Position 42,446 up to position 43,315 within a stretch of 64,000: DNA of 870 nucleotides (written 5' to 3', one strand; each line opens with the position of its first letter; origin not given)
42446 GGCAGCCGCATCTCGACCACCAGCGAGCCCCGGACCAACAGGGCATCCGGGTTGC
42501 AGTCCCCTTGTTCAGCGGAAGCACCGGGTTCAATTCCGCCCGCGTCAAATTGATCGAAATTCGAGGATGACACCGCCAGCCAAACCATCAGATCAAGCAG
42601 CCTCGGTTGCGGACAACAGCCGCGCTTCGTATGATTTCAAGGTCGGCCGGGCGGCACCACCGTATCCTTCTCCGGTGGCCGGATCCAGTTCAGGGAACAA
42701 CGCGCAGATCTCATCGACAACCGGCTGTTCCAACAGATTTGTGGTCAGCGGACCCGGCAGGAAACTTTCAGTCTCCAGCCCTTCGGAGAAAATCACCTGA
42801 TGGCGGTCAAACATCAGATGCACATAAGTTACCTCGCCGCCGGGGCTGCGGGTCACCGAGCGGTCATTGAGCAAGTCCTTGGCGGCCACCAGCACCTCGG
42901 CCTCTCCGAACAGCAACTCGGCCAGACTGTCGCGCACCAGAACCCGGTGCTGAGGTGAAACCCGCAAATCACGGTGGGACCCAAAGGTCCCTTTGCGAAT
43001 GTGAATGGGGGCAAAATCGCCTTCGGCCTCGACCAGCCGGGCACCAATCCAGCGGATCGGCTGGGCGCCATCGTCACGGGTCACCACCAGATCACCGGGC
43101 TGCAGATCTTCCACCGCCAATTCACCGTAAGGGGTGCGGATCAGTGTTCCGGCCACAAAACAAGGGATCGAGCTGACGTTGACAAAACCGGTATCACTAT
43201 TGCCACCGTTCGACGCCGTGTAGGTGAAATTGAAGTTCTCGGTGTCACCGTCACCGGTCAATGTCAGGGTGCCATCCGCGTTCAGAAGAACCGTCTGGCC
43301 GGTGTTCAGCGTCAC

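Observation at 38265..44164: Two diverged 523-aa proteins in which a Hint (Hedgehog/intein) domain fills the C-terminal anchor slot of a choice-of-anchor-L-like surface head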

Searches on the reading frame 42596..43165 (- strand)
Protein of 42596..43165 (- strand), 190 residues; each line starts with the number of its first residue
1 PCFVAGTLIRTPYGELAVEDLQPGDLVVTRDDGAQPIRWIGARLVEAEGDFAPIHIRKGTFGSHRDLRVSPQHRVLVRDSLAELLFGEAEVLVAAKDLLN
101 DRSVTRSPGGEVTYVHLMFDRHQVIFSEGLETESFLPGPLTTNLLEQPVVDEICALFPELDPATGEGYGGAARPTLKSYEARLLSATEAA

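Call 59: search_dna_similar(query=window:42596-43165:-, collection=plasmids, mode=protein, max_evalue=1e-10, max_rows=40)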
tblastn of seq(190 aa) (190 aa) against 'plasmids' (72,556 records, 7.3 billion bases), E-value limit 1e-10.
Records with a match: 200; places in all: 250; records where one place covers at least 80% of the query: 93.
Best place of each record, by identity: <60% 200.
By first word of the organism name: Phaeobacter 44; Sinorhizobium 38; Paracoccus 36; Rhizobium 11; Aliiroseovarius 9; Sulfitobacter 9; Acetobacter 8; Ruegeria 5; Phyllobacterium 5; Pararhizobium 4; and 23 more.
By predicted mobility (MOB-suite, as given by PLSDB): non-mobilizable 131; mobilizable 48; conjugative 21.
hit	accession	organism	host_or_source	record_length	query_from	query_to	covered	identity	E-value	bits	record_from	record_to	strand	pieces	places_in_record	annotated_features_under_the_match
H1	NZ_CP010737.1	Phaeobacter inhibens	cell culture,clam larvae aquaculture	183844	2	184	96%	54.6%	3e-54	192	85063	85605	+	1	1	Hint domain-containing protein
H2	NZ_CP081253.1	Phaeobacter inhibens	-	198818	2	184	96%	54.6%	3e-54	192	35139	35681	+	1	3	Hint domain-containing protein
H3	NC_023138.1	Phaeobacter gallaeciensis DSM 26640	-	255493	2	184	96%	54.6%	5e-54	191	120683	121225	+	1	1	Hint domain-containing protein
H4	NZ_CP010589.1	Phaeobacter gallaeciensis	cell culture,clam larvae aquaculture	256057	2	184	96%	54.6%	5e-54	191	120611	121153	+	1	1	Hint domain-containing protein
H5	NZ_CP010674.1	Phaeobacter gallaeciensis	cell culture,clam larvae aquaculture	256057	2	184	96%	54.6%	5e-54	191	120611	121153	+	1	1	Hint domain-containing protein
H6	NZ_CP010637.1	Phaeobacter gallaeciensis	cell culture,clam aquaculture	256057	2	184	96%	54.6%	5e-54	191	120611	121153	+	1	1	Hint domain-containing protein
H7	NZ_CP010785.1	Phaeobacter gallaeciensis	cell culture,algae aquaculture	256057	2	184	96%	54.6%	5e-54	191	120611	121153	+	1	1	Hint domain-containing protein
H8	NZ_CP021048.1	Phaeobacter gallaeciensis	cell culture,Pacific plankton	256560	2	184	96%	54.6%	5e-54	191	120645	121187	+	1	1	Hint domain-containing protein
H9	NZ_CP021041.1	Phaeobacter gallaeciensis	cell culture,Pacific plankton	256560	2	184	96%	54.6%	5e-54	191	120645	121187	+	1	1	Hint domain-containing protein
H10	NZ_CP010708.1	Phaeobacter inhibens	cell culture,algae aquaculture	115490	2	184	96%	54.1%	2e-53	189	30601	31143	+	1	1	Hint domain-containing protein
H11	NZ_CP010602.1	Phaeobacter inhibens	cell culture,clam larvae aquaculture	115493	2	184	96%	54.1%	2e-53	189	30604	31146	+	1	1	Hint domain-containing protein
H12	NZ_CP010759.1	Phaeobacter inhibens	cell culture,clam larvae aquaculture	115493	2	184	96%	54.1%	2e-53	189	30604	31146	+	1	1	Hint domain-containing protein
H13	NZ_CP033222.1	Parasedimentitalea marina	Cell culture,deep seawater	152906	1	186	98%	49.7%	4e-48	174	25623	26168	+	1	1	Hint domain-containing protein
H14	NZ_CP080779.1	Aliiroseovarius crassostreae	-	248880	2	187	98%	49.5%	8e-54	190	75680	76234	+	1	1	Hint domain-containing protein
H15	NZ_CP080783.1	Aliiroseovarius crassostreae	-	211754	2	187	98%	48.9%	5e-53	188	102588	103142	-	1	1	Hint domain-containing protein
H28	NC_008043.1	Ruegeria sp. TM1040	-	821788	1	184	97%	46.5%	6e-41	153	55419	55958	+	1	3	Hint domain-containing protein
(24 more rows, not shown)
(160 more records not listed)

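Call 60: get_annotated_region(hit=H1, flank=9000)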
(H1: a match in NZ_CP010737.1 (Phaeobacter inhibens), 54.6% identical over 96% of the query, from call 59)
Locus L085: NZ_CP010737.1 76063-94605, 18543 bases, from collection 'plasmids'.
description: Phaeobacter inhibens strain P72 plasmid pP72_b, complete sequence
organism: Phaeobacter inhibens (NCBI taxid 221822)
taxonomy: Bacteria; Pseudomonadota; Alphaproteobacteria; Rhodobacterales; Roseobacteraceae; Phaeobacter; Phaeobacter inhibens
host: -; source: cell culture,clam larvae aquaculture; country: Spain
typing (MOB-suite, as given by PLSDB): conjugative; replicon rep_cluster_636; relaxase MOBP; mating-pair formation MPF_T
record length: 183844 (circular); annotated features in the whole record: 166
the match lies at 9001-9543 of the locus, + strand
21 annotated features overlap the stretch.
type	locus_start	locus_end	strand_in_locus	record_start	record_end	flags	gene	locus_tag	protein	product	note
CDS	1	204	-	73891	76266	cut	-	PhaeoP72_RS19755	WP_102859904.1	type IV secretion system DNA-binding domain-containing protein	-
CDS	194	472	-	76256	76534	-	-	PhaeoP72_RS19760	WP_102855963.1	VirB3 family type IV secretion system protein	-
CDS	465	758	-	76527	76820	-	-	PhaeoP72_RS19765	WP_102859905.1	TrbC/VirB2 family protein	-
CDS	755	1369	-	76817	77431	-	-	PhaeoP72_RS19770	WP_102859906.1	lytic transglycosylase domain-containing protein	-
CDS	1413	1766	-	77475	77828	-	-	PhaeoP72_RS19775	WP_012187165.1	hypothetical protein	-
CDS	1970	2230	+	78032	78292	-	-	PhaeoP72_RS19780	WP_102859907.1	hypothetical protein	-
CDS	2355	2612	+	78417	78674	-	-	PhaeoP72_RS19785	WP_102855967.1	helix-turn-helix domain-containing protein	-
CDS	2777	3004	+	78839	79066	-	-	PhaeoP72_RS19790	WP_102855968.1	hypothetical protein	-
CDS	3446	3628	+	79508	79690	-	-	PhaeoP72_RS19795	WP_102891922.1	hypothetical protein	-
CDS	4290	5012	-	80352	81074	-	-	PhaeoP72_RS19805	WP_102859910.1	MipA/OmpV family protein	-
CDS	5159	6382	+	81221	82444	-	-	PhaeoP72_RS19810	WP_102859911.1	AraC family transcriptional regulator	-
CDS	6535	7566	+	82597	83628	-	-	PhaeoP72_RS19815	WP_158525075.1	alpha/beta fold hydrolase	-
CDS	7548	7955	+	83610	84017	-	-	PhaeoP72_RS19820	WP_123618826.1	hypothetical protein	-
CDS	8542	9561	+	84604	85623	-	-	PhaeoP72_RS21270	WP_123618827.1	Hint domain-containing protein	-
CDS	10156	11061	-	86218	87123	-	-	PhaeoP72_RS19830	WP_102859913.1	AEC family transporter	GO:0055085 - transmembrane transport [Evidence IEA]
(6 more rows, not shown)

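Call 61: get_annotated_region(hit=H14, flank=9000)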
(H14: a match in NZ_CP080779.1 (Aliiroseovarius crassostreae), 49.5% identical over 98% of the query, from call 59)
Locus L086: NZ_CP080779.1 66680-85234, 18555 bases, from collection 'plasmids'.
description: Aliiroseovarius crassostreae strain S128 plasmid unnamed1, complete sequence
organism: Aliiroseovarius crassostreae (NCBI taxid 154981)
taxonomy: Bacteria; Pseudomonadota; Alphaproteobacteria; Rhodobacterales; Paracoccaceae; Aliiroseovarius; Aliiroseovarius crassostreae
host: -; source: -; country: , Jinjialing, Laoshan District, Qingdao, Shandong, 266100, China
typing (MOB-suite, as given by PLSDB): non-mobilizable
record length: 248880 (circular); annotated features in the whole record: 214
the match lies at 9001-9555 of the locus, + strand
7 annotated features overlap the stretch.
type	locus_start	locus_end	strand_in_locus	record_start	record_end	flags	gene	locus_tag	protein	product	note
CDS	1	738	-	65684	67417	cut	-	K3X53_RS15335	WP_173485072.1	ABC transporter substrate-binding protein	-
CDS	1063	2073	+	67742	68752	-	-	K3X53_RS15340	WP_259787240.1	C4-dicarboxylate TRAP transporter substrate-binding protein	-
CDS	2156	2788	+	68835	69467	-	-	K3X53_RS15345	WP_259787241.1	TRAP transporter small permease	GO:0015740 - C4-dicarboxylate transport [Evidence IEA]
CDS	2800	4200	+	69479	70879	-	-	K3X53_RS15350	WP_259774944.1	TRAP transporter large permease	GO:0008643 - carbohydrate transport [Evidence IEA]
CDS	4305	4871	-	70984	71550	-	-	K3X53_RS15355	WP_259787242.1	hemerythrin domain-containing protein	-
CDS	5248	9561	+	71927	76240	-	-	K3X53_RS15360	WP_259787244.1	Hint domain-containing protein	-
CDS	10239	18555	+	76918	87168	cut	-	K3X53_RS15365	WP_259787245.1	SpvB/TcaC N-terminal domain-containing protein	-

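Call 62: get_annotated_region(hit=H28, flank=9000)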
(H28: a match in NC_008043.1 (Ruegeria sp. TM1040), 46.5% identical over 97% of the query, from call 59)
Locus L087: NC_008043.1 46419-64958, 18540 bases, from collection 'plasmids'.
description: Ruegeria sp. TM1040 megaplasmid, complete sequence
organism: Ruegeria sp. TM1040 (NCBI taxid 292414)
taxonomy: Bacteria; Pseudomonadota; Alphaproteobacteria; Rhodobacterales; Roseobacteraceae; Ruegeria; Ruegeria sp. TM1040
host: -; source: -; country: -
typing (MOB-suite, as given by PLSDB): non-mobilizable
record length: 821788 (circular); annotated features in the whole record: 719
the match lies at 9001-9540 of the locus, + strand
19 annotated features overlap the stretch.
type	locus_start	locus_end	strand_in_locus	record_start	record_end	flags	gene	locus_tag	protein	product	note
CDS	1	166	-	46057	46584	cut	-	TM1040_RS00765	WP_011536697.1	hypothetical protein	-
CDS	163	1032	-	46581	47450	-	-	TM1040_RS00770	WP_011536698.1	GNAT family N-acetyltransferase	-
CDS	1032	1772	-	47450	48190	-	-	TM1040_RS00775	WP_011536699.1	16S rRNA (uracil(1498)-N(3))-methyltransferase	GO:0006364 - rRNA processing [Evidence IEA]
CDS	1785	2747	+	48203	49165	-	ubiA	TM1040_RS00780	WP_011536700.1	4-hydroxybenzoate octaprenyltransferase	GO:0006744 - ubiquinone biosynthetic process [Evidence IEA]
CDS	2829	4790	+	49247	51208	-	-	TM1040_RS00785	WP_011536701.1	OmpA family protein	-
CDS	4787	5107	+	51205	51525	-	-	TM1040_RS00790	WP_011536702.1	hypothetical protein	-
CDS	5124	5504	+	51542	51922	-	-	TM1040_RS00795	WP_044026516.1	nuclear transport factor 2 family protein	-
CDS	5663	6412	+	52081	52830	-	-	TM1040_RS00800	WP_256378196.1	phosphatidylserine decarboxylase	-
CDS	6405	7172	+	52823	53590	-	pssA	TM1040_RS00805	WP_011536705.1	CDP-diacylglycerol--serine O-phosphatidyltransferase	GO:0008654 - phospholipid biosynthetic process [Evidence IEA]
CDS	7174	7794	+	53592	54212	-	-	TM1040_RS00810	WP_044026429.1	class I SAM-dependent methyltransferase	-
CDS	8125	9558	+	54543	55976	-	-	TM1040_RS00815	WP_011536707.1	Hint domain-containing protein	-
CDS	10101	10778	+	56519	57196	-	lipB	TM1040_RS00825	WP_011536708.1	lipoyl(octanoyl) transferase LipB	GO:0009249 - protein lipoylation [Evidence IEA]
CDS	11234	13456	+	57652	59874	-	-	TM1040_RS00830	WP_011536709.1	ATP-binding protein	-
CDS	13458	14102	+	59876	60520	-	-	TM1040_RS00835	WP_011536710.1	biliverdin-producing heme oxygenase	-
CDS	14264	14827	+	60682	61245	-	-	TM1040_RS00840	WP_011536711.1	NifU family protein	-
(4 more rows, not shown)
